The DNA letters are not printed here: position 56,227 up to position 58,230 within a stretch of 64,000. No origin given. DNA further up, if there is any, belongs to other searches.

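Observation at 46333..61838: Hybrid type IV filament locus: PilMNOP alignment complex and secretin combined with a Gsp-like pseudopilin set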

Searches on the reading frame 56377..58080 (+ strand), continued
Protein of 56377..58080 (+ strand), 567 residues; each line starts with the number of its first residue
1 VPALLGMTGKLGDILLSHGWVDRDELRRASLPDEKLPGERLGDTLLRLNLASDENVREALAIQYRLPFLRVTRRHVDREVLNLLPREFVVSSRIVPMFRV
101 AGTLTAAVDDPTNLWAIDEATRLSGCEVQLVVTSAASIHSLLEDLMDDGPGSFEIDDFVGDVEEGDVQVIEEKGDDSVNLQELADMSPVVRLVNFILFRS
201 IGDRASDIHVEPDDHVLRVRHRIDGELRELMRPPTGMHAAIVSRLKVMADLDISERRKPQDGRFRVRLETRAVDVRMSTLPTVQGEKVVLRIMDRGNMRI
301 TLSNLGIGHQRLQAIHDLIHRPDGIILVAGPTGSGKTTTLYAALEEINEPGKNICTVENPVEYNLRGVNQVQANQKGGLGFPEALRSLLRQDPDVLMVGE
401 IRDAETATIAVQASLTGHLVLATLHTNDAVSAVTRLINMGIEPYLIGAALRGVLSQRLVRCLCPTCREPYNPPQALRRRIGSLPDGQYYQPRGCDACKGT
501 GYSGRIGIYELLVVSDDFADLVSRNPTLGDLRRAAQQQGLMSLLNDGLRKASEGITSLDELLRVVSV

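Call 58: search_solved_structures(query=L015:11702-12757:+, max_evalue=1e-10)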
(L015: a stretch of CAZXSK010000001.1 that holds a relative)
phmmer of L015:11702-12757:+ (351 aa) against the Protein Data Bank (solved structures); distinct sequences matched with E-value up to 1e-10: 23.
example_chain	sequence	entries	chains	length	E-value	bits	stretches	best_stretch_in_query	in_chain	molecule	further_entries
2gsz_A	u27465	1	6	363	6.2e-77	262.1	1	8-348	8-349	twitching motility protein PilT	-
2ewv_A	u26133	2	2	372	6.8e-77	261.9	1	8-348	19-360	twitching motility protein PilT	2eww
5zfq_A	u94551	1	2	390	4.7e-70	239.5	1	8-348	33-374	Twitching motility pilus retraction protein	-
6ojx_A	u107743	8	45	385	2.1e-68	234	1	8-347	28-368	Twitching motility pilus retraction ATPase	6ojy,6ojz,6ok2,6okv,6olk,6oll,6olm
5fl3_A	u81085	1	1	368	9.2e-68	231.9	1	3-344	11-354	PILI RETRACTION PROTEIN PILT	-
3jvu_A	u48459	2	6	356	2e-64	221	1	7-345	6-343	Twitching mobility protein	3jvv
2eyu_A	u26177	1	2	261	5.1e-58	199.9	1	102-348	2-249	twitching motility protein PilT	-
9n32_A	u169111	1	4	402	1e-54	189.1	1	7-341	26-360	PilU protein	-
10my_A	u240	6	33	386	2.2e-49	171.6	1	14-341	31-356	PilT/PilU family type 4a pilus ATPase | Twitching motility protein PilT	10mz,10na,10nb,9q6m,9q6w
6geb_A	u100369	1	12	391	5.1e-28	101.4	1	4-292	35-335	DotB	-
6gef_A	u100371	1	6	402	7.7e-21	77.8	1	93-296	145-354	Type IV secretion system protein DotB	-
1p9r_A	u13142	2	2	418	2e-14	56.7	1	124-244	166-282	General secretion pathway protein E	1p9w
4ksr_A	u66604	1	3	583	3.5e-14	55.9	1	124-244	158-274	Type II secretion system protein E, Hemolysin-coregulated protein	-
4kss_A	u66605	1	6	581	4e-14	55.7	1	124-244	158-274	Type II secretion system protein E, hemolysin-coregulated protein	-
4pht_A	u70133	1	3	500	7.2e-14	54.9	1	124-244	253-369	General secretory pathway protein E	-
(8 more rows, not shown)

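Call 81: search_protein_families(library=ncbifam, max_evalue=0.1, proteins=[L020:4148-4834:+, L035:390-902:+])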
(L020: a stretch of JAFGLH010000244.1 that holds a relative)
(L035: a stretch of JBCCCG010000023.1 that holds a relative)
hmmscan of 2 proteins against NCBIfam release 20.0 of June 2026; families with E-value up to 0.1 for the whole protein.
L020:4148-4834:+ (228 aa): 0 families

L035:390-902:+ (170 aa): 13 families
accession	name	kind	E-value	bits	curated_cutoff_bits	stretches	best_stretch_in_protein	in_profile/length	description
NF047827.1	T3SSXpsH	equivalog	2.2e-13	50.2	160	1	14-168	2-141/145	type II secretion system protein XpsH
NF040982.1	ComGD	equivalog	2.9e-11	43.9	70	1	13-92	2-80/139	competence type IV pilus minor pilin ComGD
TIGR01708.2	typeII_sec_gspH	equivalog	1.2e-09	38.4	80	1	13-91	2-79/169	type II secretion system minor pseudopilin GspH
TIGR02532.1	IV_pilin_GFxxxE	domain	1e-05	25.1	16.3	1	13-34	2-23/24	prepilin-type N-terminal cleavage/methylation domain-containing protein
NF041775.1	typeIV_PilA_Myxo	equivalog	1.1e-05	25.5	400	1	10-67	8-65/214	type IV pilin protein PilA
TIGR01710.1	typeII_sec_gspG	equivalog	6.9e-05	22.9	88.85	1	13-50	1-38/134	type II secretion system major pseudopilin GspG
NF041013.1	T4P_ComGE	equivalog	0.00055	20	49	1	12-76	3-68/83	competence type IV pilus minor pilin ComGE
NF007800.0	PRK10506.1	equivalog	0.0036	17.1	158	1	10-87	6-84/163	prepilin peptidase-dependent protein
NF007862.0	PRK10574.1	equivalog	0.009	16.1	138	1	11-38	3-30/145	prepilin peptidase-dependent pilin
NF040999.1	pilin_ComGC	equivalog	0.015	15.5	75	1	13-71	2-59/84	competence type IV pilus major pilin ComGC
NF047828.1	T3SSXpsI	equivalog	0.031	14.3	150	1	13-68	2-54/132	type II secretion system protein XpsI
TIGR01707.1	gspI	equivalog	0.063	13.8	44.35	0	14-39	1-26/101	type II secretion system minor pseudopilin GspI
TIGR02596.1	TIGR02596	subfamily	0.098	12.7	70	0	15-69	1-56/196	Verru_Chthon cassette protein D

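Call 85: find_homologous_proteins(query=L015:9971-11683:+, max_evalue=1e-50)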
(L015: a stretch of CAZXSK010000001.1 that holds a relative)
Query L015:9971-11683:+ (570 aa): 8000 proteins with E <= 1e-50 among 8000 candidates; the best 120 are listed.
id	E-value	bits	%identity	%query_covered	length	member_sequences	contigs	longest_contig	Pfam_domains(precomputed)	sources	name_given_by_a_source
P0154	0.0e+0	1279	100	100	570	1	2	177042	PF05157.21,PF00437.27,PF20720.4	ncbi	-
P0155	0.0e+0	1274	100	100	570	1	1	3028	PF05157.21,PF00437.27,PF20720.4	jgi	jgi:type IV pilus assembly protein PilB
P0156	0.0e+0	1090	84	99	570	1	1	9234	PF05157.21,PF00437.27,PF20720.4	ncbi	-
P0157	0.0e+0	1064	83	100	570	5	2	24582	PF05157.21,PF00437.27,PF20720.4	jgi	jgi:type IV pilus assembly protein PilB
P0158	0.0e+0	1049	81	100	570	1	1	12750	PF05157.21,PF00437.27,PF20720.4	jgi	jgi:type IV pilus assembly protein PilB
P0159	0.0e+0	1048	80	100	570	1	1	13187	PF05157.21,PF00437.27,PF20720.4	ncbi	-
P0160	0.0e+0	1025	78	100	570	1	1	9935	PF05157.21,PF00437.27,PF20720.4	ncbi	ncbi:MAG: GspE/PulE family protein [Phycisphaerae bacterium]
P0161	0.0e+0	1024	78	96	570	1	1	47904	PF05157.21,PF00437.27,PF20720.4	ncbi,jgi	-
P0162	0.0e+0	1021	78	96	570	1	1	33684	PF05157.21,PF00437.27,PF20720.4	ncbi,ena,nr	ncbi:MAG TPA: ATPase [Phycisphaerales bacterium]|nr:ATPase [Phycisphaerales bacterium]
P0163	0.0e+0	1018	77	100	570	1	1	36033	PF05157.21,PF00437.27,PF20720.4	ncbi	-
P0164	0.0e+0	1016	77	100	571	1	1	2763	PF05157.21,PF00437.27,PF20720.4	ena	-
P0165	0.0e+0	1014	78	99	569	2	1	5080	PF05157.21,PF00437.27,PF20720.4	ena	-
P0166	0.0e+0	1014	78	99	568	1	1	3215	PF05157.21,PF00437.27,PF20720.4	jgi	-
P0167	1.4e-297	1006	76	100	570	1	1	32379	PF05157.21,PF00437.27,PF20720.4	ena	-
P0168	1.4e-297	1006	78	96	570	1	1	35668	PF05157.21,PF00437.27,PF20720.4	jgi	-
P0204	5.5e-291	984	75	100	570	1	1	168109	PF05157.21,PF00437.27,PF20720.4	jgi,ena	-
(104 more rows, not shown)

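Call 86: find_encoding_contigs(protein=P0204, flank=10000, max_places=2)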
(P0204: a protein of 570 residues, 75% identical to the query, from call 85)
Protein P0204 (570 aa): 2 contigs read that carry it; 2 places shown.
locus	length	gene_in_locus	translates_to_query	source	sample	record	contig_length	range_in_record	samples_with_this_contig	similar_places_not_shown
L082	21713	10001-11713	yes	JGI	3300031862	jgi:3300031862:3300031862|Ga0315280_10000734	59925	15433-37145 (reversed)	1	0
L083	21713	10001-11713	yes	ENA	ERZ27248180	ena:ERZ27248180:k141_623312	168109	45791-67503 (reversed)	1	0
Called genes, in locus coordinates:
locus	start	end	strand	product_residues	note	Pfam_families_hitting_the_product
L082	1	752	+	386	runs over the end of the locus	PF11104:PilM_2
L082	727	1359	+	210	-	PF05137:PilN (weak)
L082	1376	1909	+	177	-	PF04350:PilO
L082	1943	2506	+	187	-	PF23862:CdsD_C (weak)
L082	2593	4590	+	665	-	PF07660:STN (weak), PF03958:Secretin_N (faint), PF00263:Secretin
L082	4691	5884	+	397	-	PF12895:ANAPC3 (weak), PF13432:TPR_16 (weak), PF14559:TPR_19, PF13414:TPR_11 (weak), PF13432:TPR_16, PF00515:TPR_1 (weak), PF23914:TPR_CcmH_CycH, PF14559:TPR_19, +15 more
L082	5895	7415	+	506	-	PF00989:PAS, PF13426:PAS_9 (weak), PF00512:HisKA, PF02518:HATPase_c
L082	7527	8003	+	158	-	PF00072:Response_reg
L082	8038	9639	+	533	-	PF01590:GAF, PF13185:GAF_2, PF13492:GAF_3, PF08668:HDOD, PF13487:HD_5, PF01966:HD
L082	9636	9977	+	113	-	PF01740:STAS, PF13466:STAS_2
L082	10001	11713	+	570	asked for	PF05157:MshEN, PF20720:nSTAND3 (faint), PF00437:T2SSE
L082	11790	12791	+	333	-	PF00437:T2SSE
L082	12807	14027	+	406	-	PF28597:T2SSF_N, PF00482:T2SSF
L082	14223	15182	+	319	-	PF00226:DnaJ, PF01556:DnaJ_C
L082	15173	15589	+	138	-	-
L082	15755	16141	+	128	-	PF01844:HNH (weak), PF13391:HNH_2 (faint), PF13392:HNH_3 (weak)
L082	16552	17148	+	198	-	PF01168:Ala_racemase_N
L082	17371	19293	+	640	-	PF00012:HSP70, PF06723:MreB_Mbl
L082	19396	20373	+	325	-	-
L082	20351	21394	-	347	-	PF01636:APH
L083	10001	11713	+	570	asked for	PF05157:MshEN, PF20720:nSTAND3 (faint), PF00437:T2SSE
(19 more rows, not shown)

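Call 97: search_dna_similar(query=window:56377-58080:+, collection=plasmids, mode=protein, max_rows=60, max_evalue=1e-40)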
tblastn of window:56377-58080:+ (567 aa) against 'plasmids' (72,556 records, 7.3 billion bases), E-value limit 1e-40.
Records with a match: 894; places in all: 952; records where one place covers at least 80% of the query: 62.
Best place of each record, by identity: <60% 894.
By first word of the organism name: Escherichia 427; Pseudomonas 151; Ralstonia 111; Burkholderia 10; Paraburkholderia 10; Cupriavidus 8; Bradyrhizobium 8; Aliiroseovarius 8; Acinetobacter 7; Providencia 6; and 89 more.
By predicted mobility (MOB-suite, as given by PLSDB): non-mobilizable 593; mobilizable 181; conjugative 120.
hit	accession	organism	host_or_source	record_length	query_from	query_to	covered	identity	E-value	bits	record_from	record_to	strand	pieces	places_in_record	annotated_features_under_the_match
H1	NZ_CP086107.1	Skermanella mucosa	single cell,crude oil contaminated ...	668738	13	565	98%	42.3%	1e-112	376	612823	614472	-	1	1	ATPase, T2SS/T4P/T4SS family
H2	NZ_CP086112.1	Skermanella rosea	single cell,hydrocarbon-contaminated ...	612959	13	565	98%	42.3%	1e-112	376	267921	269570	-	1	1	ATPase, T2SS/T4P/T4SS family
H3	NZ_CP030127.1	Indioceanicola profundi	sediment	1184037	11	565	98%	42.1%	1e-112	376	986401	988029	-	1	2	none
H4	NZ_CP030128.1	Indioceanicola profundi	sediment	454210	15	564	97%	42.4%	9e-125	411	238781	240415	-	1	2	ATPase, T2SS/T4P/T4SS family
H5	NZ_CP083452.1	Comamonas odontotermitis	cell culture,cucumber rhizosphere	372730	11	564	98%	42.0%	7e-126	414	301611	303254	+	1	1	gspE: type II secretion system ATPase GspE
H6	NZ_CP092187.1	Deinococcus sp. KNUC1210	Setaria viridis,cell ...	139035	6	566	99%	41.2%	2e-114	381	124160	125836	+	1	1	ATPase, T2SS/T4P/T4SS family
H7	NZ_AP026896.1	Aeromonas caviae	Microbe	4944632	10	564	98%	40.5%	5e-104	351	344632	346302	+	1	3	none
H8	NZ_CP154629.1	Acetoanaerobium noterae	cell culture,Sludge of a digestion ...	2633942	10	564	98%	39.6%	2e-133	436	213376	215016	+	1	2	none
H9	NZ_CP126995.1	Acidisoma sp. PAMC 29798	cell culture,lichen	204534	10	563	98%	38.8%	3e-106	358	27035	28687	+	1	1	GspE/PulE family protein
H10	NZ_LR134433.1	Legionella adelaidensis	environmental,Cooling tower water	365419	7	565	99%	38.3%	1e-110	370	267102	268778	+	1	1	GspE/PulE family protein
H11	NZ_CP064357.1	Miltoncostaea oceani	pure culture,marine sediment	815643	10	566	98%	37.5%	4e-105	354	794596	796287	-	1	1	GspE/PulE family protein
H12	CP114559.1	Candidatus Manganitrophus sp.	activated carbon metagenome,metagenomic ...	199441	10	564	98%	37.3%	1e-108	364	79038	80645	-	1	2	ATPase, T2SS/T4P/T4SS family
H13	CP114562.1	Candidatus Manganitrophus sp.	activated carbon metagenome,metagenomic ...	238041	10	564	98%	37.3%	1e-108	364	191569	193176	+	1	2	ATPase, T2SS/T4P/T4SS family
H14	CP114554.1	Candidatus Manganitrophus sp.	activated carbon metagenome,metagenomic ...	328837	10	564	98%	37.3%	1e-108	364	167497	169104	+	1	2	ATPase, T2SS/T4P/T4SS family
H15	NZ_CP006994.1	Methylobacterium sp. AMS5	-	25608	15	501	86%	42.4%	3e-103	349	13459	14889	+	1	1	ATPase, T2SS/T4P/T4SS family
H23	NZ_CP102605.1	Pantoea sp. SOD02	cell culture,urban freshwater stream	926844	185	564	67%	51.6%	2e-114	381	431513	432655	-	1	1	gspE: type II secretion system ATPase GspE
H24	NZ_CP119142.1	Neisseria gonorrhoeae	Homo sapiens,whole organism,synovial ...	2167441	59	561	89%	38.9%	2e-104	352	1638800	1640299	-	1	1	none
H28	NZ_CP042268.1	Pseudomonas aeruginosa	Homo sapiens,sputum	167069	176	564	69%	50.1%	5e-116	385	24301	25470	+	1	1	xcpR: GspE family T2SS ATPase variant XcpR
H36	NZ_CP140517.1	Escherichia coli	-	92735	176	564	69%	50.0%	2e-110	369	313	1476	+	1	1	gspE: type II secretion system ATPase GspE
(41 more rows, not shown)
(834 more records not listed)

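Call 98: get_annotated_region(hit=H5, flank=4000)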
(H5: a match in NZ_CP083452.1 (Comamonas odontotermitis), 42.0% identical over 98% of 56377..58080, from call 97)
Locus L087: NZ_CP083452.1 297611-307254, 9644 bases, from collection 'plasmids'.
description: Comamonas odontotermitis strain WLL plasmid unnamed1, complete sequence
organism: Comamonas odontotermitis (NCBI taxid 379895)
taxonomy: Bacteria; Pseudomonadota; Betaproteobacteria; Burkholderiales; Comamonadaceae; Comamonas; Comamonas odontotermitis
host: -; source: cell culture,cucumber rhizosphere; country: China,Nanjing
typing (MOB-suite, as given by PLSDB): non-mobilizable
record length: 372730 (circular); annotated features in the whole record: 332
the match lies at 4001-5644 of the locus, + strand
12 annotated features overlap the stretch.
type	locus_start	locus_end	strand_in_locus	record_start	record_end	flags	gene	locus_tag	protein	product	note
CDS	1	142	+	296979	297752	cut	-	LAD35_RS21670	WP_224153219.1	type III pantothenate kinase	GO:0015937 - coenzyme A biosynthetic process [Evidence IEA]; GO:0016310 - phosphorylation [Evidence IEA]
CDS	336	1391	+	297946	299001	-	rfbB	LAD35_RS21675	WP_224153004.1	dTDP-glucose 4,6-dehydratase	GO:0019305 - dTDP-rhamnose biosynthetic process [Evidence IEA]; GO:0009243 - O antigen biosynthetic process [Evidence ...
CDS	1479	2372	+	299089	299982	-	rfbD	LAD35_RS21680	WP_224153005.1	dTDP-4-dehydrorhamnose reductase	-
CDS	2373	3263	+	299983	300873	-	rfbA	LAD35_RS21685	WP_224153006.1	glucose-1-phosphate thymidylyltransferase RfbA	GO:0019305 - dTDP-rhamnose biosynthetic process [Evidence IEA]; GO:0009243 - O antigen biosynthetic process [Evidence ...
CDS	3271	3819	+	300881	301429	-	rfbC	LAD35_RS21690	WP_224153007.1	dTDP-4-dehydrorhamnose 3,5-epimerase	GO:0019305 - dTDP-rhamnose biosynthetic process [Evidence IEA]; GO:0009243 - O antigen biosynthetic process [Evidence ...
CDS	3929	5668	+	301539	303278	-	gspE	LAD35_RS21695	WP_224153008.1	type II secretion system ATPase GspE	GO:0015628 - protein secretion by the type II secretion system [Evidence IEA]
CDS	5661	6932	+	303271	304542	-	-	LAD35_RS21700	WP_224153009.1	type II secretion system F family protein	-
CDS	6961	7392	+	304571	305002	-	gspG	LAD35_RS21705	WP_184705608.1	type II secretion system major pseudopilin GspG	GO:0015628 - protein secretion by the type II secretion system [Evidence IEA]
CDS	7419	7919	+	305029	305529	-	-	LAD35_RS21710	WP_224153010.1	GspH/FimT family pseudopilin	-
CDS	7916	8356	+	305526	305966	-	-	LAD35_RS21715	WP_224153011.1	prepilin-type N-terminal cleavage/methylation domain-containing protein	-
CDS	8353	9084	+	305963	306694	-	-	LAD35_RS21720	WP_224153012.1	prepilin-type N-terminal cleavage/methylation domain-containing protein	-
CDS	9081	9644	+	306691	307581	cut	-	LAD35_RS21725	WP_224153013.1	type II secretion system protein GspK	GO:0009306 - protein secretion [Evidence IEA]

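Call 99: get_annotated_region(hit=H24, flank=3000)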
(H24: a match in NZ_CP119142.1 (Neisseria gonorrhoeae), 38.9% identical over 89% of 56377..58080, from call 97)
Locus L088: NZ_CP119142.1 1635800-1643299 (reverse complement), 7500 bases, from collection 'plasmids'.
description: Neisseria gonorrhoeae strain 2022NG-0032 plasmid p2022NG-0032_1, complete sequence
organism: Neisseria gonorrhoeae (NCBI taxid 485)
taxonomy: Bacteria; Pseudomonadota; Betaproteobacteria; Neisseriales; Neisseriaceae; Neisseria; Neisseria gonorrhoeae
host: -; source: Homo sapiens,whole organism,synovial fluid; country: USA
typing (MOB-suite, as given by PLSDB): non-mobilizable
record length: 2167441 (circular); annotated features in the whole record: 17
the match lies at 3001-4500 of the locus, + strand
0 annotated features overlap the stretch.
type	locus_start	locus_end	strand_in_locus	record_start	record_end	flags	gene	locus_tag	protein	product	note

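Call 100: get_annotated_region(hit=H7, flank=4000)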
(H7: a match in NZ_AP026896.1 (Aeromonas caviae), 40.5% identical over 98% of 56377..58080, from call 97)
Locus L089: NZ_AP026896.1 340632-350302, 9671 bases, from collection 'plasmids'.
description: Aeromonas caviae strain KAM479 plasmid pKAM479_3, complete sequence
organism: Aeromonas caviae (NCBI taxid 648)
taxonomy: Bacteria; Pseudomonadota; Gammaproteobacteria; Aeromonadales; Aeromonadaceae; Aeromonas; Aeromonas caviae
host: -; source: Microbe; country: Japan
typing (MOB-suite, as given by PLSDB): non-mobilizable
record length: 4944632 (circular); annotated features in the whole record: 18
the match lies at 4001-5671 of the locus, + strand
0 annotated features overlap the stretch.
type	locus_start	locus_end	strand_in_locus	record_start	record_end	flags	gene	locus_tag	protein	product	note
